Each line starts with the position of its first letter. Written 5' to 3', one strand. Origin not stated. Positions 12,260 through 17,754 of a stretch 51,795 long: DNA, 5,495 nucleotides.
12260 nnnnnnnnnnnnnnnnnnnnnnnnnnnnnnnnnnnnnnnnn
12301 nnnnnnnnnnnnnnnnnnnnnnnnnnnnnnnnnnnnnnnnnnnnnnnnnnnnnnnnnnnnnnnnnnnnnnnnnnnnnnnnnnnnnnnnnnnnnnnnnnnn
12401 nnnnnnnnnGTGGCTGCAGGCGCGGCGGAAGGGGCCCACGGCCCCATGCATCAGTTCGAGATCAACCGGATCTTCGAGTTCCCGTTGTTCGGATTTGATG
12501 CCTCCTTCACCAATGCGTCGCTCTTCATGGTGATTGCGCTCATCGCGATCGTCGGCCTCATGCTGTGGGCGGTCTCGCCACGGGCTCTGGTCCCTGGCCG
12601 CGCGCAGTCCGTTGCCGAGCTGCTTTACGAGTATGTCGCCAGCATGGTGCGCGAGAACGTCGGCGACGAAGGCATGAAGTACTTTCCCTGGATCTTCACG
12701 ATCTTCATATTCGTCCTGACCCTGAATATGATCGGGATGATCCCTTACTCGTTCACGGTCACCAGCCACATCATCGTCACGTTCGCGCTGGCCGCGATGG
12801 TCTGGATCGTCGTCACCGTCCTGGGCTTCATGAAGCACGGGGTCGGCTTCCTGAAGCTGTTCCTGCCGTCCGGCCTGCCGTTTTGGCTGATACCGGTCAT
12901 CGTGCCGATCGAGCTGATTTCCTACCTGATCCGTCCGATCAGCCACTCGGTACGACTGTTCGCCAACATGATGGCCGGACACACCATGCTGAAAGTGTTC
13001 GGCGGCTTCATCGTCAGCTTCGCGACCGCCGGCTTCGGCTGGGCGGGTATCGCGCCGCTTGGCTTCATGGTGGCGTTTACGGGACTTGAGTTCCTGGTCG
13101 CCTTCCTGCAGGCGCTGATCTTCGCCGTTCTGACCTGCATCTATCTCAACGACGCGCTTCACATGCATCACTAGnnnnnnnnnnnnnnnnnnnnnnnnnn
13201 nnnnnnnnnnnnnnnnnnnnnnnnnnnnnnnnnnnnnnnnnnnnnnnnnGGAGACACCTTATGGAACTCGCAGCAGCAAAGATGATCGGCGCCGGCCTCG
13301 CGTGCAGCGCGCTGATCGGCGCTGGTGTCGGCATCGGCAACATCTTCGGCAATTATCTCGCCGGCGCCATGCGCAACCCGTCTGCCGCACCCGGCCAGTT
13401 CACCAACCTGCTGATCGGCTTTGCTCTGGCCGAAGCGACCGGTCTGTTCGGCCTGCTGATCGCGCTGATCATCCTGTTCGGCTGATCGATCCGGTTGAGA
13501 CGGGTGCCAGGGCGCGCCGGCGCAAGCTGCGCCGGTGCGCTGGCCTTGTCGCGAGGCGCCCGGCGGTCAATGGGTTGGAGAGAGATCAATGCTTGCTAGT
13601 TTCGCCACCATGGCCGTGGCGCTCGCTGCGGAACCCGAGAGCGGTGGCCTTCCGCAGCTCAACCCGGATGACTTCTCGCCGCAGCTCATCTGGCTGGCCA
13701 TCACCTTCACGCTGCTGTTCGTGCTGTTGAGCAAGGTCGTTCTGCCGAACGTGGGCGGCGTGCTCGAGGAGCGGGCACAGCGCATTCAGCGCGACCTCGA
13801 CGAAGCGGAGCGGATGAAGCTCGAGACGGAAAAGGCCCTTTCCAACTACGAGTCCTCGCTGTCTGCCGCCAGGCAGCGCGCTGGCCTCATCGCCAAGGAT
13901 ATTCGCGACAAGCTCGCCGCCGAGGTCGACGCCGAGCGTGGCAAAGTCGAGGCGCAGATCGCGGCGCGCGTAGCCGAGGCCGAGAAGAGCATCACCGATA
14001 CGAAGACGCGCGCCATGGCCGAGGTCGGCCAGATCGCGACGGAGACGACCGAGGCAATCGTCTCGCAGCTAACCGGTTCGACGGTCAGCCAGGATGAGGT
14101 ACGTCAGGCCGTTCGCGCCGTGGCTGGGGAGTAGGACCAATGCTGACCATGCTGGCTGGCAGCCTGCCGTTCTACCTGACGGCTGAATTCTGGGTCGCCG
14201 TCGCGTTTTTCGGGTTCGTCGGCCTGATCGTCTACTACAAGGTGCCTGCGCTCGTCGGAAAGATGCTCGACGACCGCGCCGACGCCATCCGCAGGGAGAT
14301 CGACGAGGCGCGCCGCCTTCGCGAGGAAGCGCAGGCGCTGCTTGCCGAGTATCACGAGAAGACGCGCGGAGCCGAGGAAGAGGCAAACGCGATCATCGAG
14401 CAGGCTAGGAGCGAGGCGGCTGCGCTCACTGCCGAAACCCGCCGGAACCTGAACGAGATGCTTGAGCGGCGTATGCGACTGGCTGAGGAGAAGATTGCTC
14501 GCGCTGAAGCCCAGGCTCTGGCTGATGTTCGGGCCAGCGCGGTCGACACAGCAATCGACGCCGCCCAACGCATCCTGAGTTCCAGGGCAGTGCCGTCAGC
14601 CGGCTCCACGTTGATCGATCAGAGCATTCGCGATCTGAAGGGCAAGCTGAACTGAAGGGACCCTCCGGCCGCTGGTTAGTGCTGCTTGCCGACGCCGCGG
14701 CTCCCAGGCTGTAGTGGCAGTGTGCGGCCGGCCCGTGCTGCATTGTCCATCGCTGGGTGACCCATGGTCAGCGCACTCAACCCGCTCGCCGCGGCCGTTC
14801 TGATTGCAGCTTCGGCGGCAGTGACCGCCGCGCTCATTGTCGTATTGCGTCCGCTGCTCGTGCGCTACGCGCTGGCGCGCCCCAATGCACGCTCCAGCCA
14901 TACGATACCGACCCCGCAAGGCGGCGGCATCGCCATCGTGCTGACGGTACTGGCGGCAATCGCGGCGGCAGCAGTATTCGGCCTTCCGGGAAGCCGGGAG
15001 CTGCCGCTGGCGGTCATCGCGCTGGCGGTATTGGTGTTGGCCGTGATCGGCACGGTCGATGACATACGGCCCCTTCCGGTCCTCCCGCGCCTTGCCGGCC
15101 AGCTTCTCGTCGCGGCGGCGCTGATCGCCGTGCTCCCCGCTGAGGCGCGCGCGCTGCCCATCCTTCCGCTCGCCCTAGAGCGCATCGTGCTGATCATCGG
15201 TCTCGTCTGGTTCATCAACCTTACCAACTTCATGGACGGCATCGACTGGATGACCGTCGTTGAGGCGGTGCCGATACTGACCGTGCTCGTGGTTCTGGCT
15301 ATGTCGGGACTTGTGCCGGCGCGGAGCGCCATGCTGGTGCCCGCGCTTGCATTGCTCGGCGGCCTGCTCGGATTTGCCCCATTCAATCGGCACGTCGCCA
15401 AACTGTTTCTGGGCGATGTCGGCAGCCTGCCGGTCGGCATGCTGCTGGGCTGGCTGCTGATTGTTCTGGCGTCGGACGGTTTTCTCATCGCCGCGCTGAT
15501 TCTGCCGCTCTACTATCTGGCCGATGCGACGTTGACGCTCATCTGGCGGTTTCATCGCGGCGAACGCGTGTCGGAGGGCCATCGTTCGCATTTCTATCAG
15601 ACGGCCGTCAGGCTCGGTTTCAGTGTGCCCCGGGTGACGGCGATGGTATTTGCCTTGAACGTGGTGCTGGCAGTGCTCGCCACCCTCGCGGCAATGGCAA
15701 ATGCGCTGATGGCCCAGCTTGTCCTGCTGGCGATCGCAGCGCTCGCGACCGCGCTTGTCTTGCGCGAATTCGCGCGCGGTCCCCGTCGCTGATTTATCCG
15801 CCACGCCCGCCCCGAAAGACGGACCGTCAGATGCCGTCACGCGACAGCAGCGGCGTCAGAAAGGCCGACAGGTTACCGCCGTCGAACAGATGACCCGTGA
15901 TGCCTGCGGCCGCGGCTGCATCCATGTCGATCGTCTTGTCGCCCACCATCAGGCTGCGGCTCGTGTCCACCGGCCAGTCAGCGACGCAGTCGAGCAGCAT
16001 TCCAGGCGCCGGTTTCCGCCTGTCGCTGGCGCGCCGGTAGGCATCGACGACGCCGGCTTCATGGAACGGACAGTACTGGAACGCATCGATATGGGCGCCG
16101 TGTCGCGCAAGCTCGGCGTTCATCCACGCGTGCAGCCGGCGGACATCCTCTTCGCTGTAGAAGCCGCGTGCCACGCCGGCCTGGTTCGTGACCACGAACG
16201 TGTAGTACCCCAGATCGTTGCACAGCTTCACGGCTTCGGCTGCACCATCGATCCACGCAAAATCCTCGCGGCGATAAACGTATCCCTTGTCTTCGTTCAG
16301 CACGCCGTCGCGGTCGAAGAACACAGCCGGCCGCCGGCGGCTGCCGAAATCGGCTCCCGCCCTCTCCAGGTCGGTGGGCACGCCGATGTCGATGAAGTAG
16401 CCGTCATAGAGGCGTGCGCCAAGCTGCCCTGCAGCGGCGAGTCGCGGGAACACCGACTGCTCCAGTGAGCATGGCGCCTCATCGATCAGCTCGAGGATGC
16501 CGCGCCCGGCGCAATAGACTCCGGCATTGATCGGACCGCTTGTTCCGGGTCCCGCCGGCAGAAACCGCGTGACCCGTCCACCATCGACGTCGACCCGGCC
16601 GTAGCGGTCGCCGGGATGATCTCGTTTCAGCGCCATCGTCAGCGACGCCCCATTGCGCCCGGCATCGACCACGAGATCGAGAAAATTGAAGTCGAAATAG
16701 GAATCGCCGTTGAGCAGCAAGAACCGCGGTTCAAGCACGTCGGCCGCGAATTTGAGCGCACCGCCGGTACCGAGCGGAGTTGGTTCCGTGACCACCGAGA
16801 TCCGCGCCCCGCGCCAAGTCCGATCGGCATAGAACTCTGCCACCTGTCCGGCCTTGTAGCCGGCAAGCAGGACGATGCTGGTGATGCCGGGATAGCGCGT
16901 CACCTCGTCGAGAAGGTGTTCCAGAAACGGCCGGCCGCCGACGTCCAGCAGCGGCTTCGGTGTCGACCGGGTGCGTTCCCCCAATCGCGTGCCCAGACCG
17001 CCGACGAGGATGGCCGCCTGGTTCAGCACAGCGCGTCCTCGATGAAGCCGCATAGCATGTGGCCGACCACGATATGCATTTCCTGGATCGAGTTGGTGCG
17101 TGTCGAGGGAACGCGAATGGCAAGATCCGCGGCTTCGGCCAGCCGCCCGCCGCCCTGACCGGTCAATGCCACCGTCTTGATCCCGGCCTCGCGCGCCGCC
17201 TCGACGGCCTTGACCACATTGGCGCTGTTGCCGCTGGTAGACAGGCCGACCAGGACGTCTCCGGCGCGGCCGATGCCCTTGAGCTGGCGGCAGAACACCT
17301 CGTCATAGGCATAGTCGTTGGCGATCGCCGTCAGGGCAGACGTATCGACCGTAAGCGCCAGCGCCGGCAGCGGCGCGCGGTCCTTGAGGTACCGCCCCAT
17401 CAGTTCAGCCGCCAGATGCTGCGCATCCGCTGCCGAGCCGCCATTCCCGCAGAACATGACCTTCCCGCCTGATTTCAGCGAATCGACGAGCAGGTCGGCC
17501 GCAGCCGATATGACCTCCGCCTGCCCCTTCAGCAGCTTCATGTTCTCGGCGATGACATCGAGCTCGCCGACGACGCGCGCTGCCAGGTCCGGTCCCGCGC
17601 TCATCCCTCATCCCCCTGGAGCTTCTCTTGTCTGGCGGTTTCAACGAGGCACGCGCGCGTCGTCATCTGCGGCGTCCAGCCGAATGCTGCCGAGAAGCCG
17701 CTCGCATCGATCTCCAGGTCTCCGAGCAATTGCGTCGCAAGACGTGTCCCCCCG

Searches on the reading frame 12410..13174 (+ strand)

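Call 72: search_protein_families(library=pfam, proteins=[window:12410-13174:+], max_evalue=0.001)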
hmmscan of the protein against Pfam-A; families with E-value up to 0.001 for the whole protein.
window:12410-13174:+ (254 aa): 1 family
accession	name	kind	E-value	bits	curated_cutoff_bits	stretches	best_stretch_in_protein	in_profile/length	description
PF00119.25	ATP-synt_A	-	1.5e-65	221.5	33.9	1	38-247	2-217/217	ATP synthase A chain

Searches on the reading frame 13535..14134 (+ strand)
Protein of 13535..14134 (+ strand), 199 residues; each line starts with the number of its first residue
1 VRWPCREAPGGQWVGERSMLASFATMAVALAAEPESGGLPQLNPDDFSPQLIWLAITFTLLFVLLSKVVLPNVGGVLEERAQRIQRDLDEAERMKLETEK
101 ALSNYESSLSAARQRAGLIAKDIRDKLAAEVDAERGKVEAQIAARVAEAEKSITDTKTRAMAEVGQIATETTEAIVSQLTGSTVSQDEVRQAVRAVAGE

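Call 72: search_protein_families(library=pfam, proteins=[window:13535-14134:+], max_evalue=0.001)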
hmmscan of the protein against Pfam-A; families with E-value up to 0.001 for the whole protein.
window:13535-14134:+ (199 aa): 3 families
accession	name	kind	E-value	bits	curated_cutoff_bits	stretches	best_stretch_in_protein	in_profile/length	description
PF00430.23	ATP-synt_B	-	2.4e-18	66.9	28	1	51-178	2-129/132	ATP synthase B/B' CF(0)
PF02326.20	YMF19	-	1e-06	29.9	22.6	1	40-113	1-72/84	Plant ATP synthase F0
PF05405.19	Mt_ATP-synt_B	-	0.00042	20.4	21.7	1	54-194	19-160/163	Mitochondrial ATP synthase B chain precursor (ATP-synt_B)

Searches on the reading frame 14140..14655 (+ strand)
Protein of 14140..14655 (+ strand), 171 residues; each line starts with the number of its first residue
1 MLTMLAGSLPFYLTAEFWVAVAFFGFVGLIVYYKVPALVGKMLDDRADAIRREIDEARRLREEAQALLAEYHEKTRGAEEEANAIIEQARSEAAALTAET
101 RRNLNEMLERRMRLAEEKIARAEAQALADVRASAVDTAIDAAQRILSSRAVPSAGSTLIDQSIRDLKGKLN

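Call 72: search_protein_families(library=pfam, proteins=[window:14140-14655:+], max_evalue=0.001)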
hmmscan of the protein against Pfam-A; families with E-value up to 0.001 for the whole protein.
window:14140-14655:+ (171 aa): 2 families
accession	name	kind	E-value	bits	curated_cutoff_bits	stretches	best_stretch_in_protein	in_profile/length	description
PF00430.23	ATP-synt_B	-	6.1e-25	88.3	28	1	17-146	3-131/132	ATP synthase B/B' CF(0)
PF05405.19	Mt_ATP-synt_B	-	4.3e-11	43.2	21.7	1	15-167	15-163/163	Mitochondrial ATP synthase B chain precursor (ATP-synt_B)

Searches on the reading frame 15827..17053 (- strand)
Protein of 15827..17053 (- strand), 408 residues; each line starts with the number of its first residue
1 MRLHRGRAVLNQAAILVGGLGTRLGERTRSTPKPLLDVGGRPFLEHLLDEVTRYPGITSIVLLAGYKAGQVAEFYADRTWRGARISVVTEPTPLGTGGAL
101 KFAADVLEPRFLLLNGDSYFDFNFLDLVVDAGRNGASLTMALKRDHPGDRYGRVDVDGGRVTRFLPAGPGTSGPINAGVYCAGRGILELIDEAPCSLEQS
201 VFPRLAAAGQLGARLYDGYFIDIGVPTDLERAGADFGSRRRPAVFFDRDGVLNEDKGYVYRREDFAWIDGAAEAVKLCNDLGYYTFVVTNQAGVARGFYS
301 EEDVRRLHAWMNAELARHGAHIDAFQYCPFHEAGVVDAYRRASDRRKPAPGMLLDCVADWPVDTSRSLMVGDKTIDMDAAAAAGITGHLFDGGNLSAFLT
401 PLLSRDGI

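Call 16: search_protein_families(library=pfam, proteins=[window:15827-17053:-], max_evalue=0.001)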
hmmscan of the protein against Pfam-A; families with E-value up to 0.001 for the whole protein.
window:15827-17053:- (408 aa): 6 families
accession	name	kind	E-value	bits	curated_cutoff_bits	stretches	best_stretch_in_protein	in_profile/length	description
PF00483.29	NTP_transferase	-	2.7e-20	73.4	21.2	1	13-233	2-239/245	Nucleotidyl transferase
PF12804.13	NTP_transf_3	-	3.7e-10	40.6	27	1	13-147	1-127/160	MobA-like NTP transferase domain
PF13242.12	Hydrolase_like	-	1.1e-07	32.1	22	1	345-394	2-52/75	HAD-hyrolase-like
PF00702.32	Hydrolase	-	7.8e-06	26.8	26.4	1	247-384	79-191/191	haloacid dehalogenase-like hydrolase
PF13419.12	HAD_2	-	1.6e-05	25.6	23.8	1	344-386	132-174/178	Haloacid dehalogenase-like hydrolase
PF13344.12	Hydrolase_6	-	0.00075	19.9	27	0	244-300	1-48/101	Haloacid dehalogenase-like hydrolase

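Call 82: search_protein_families(library=ncbifam, proteins=[window:15827-17053:-], max_evalue=0.00001)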
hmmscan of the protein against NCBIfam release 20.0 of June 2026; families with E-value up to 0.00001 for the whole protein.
window:15827-17053:- (408 aa): 24 families
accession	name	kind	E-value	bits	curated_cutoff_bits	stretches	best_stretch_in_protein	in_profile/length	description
NF006506.0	PRK08942.1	equivalog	4.5e-43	146.9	178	1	241-393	3-150/182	D-glycero-beta-D-manno-heptose 1,7-bisphosphate 7-phosphatase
TIGR00213.1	GmhB_yaeD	subfamily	7.5e-42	143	149.6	1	242-386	2-145/176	D-glycero-beta-D-manno-heptose 1,7-bisphosphate 7-phosphatase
NF052502.1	man1P_GTase_Rv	exception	1.5e-38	132.6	440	1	12-236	2-230/352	mannose-1-phosphate guanylyltransferase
NF049965.1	GlMnHpPGnyltfHddC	equivalog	2.7e-34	118.7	300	1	12-230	2-215/221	D-glycero-D-manno-heptose 1-phosphate guanosyltransferase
TIGR01656.1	Histidinol-ppas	subfamily_domain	1.4e-33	115.9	84.15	1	242-386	1-141/149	histidinol-phosphate phosphatase domain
NF050049.1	HBPPhtaseGmhB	domain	8.5e-31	107.1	250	1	241-386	3-139/171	D-glycero-alpha-D-manno-heptose-1,7-bisphosphate 7-phosphatase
TIGR03992.1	Arch_glmU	subfamily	2.8e-28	98.9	292.1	1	12-229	2-220/393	bifunctional sugar-1-phosphate nucleotidylyltransferase/acetyltransferase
TIGR01662.1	HAD-SF-IIIA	subfamily_domain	4.6e-27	94.8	44.6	1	243-388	2-136/141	HAD-IIIA family hydrolase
TIGR02623.1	G1P_cyt_trans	equivalog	3.3e-25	89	300.25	2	13-80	3-69/255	glucose-1-phosphate cytidylyltransferase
NF041313.1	UDPGP_AglF_Halo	equivalog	1.7e-19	70.2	400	1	12-232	2-230/234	UTP--glucose-1-phosphate uridylyltransferase AglF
NF045761.1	NAMPUrTaseMurU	equivalog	4.1e-17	62.8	250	1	12-231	2-222/226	N-acetylmuramate alpha-1-phosphate uridylyltransferase MurU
TIGR01208.1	rmlA_long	equivalog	4.8e-13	48.7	320.25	1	13-194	2-186/353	glucose-1-phosphate thymidylyltransferase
NF003937.0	PRK05446.1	equivalog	3.6e-11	42.7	443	1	242-390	4-148/355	bifunctional histidinol-phosphatase/imidazoleglycerol-phosphate dehydratase HisB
NF041173.1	Sug_nt_acttase_Thmprot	equivalog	6.7e-11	41.8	600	1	12-228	2-219/405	bifunctional sugar-1-phosphate nucleotidylyltransferase/acetyltransferase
NF045697.1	MurNAcPUrMurU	equivalog_domain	1.1e-10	41.4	370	1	15-234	2-226/229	N-acetylmuramate alpha-1-phosphate uridylyltransferase MurU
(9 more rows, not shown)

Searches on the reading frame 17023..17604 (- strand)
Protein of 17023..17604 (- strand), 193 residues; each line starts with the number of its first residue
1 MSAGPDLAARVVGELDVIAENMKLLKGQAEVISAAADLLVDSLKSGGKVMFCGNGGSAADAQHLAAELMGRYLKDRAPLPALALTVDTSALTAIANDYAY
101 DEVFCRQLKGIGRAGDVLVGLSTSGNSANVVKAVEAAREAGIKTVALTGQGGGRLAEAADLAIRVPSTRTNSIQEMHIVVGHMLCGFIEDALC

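Call 16: search_protein_families(library=pfam, proteins=[window:17023-17604:-], max_evalue=0.001)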
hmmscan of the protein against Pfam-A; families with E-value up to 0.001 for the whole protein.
window:17023-17604:- (193 aa): 2 families
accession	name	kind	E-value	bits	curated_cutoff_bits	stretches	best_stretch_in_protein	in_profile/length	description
PF13580.11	SIS_2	-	1.3e-32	113.1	27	1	23-149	12-138/138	SIS domain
PF01380.27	SIS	-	1.9e-09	37.9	25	1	113-171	52-110/131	SIS domain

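Call 82: search_protein_families(library=ncbifam, proteins=[window:17023-17604:-], max_evalue=0.00001)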
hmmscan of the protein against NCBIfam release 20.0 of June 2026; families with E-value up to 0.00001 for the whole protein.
window:17023-17604:- (193 aa): 13 families
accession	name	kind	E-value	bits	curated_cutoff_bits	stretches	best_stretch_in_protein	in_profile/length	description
NF010546.0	PRK13936.1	equivalog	5.2e-66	222.2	276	1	22-192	19-192/197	phosphoheptose isomerase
TIGR00441.1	gmhA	equivalog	8.7e-65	217.5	209.45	1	36-189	1-154/154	D-sedoheptulose 7-phosphate isomerase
NF001628.0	PRK00414.1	equivalog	1.7e-54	184.4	265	1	24-190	20-188/192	D-sedoheptulose 7-phosphate isomerase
NF010547.0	PRK13938.1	equivalog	3.3e-52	177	320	1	29-192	28-191/196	D-sedoheptulose 7-phosphate isomerase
NF008138.0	PRK10886.1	equivalog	4e-48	163.7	352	1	29-192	24-190/196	DnaA initiator-associating protein DiaA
NF003915.0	PRK05441.1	subfamily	4.1e-12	45.7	168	1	25-165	41-182/300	N-acetylmuramic acid 6-phosphate etherase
NF002805.0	PRK02947.1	subfamily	8.1e-11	41.5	135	1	23-149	17-142/247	sugar isomerase domain-containing protein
NF009222.0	PRK12570.1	subfamily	4.7e-10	38.8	255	1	31-165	54-189/307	N-acetylmuramic acid 6-phosphate etherase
TIGR03127.2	RuMP_HxlB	equivalog_domain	1.7e-09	37.8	160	1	114-172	72-130/178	6-phospho-3-hexuloisomerase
TIGR00274.1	TIGR00274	equivalog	2e-09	37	302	1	115-165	127-177/291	N-acetylmuramic acid 6-phosphate etherase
NF008458.0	PRK11337.1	equivalog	9.5e-08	31.3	378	1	114-171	188-245/293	MurR/RpiR family transcriptional regulator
NF040776.2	AlsR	equivalog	1.3e-06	27.6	400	1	114-170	176-232/279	transcriptional repressor AlsR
TIGR02128.1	G6PI_arch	equivalog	8e-06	25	213.9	0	115-167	67-121/308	bifunctional phosphoglucose/phosphomannose isomerase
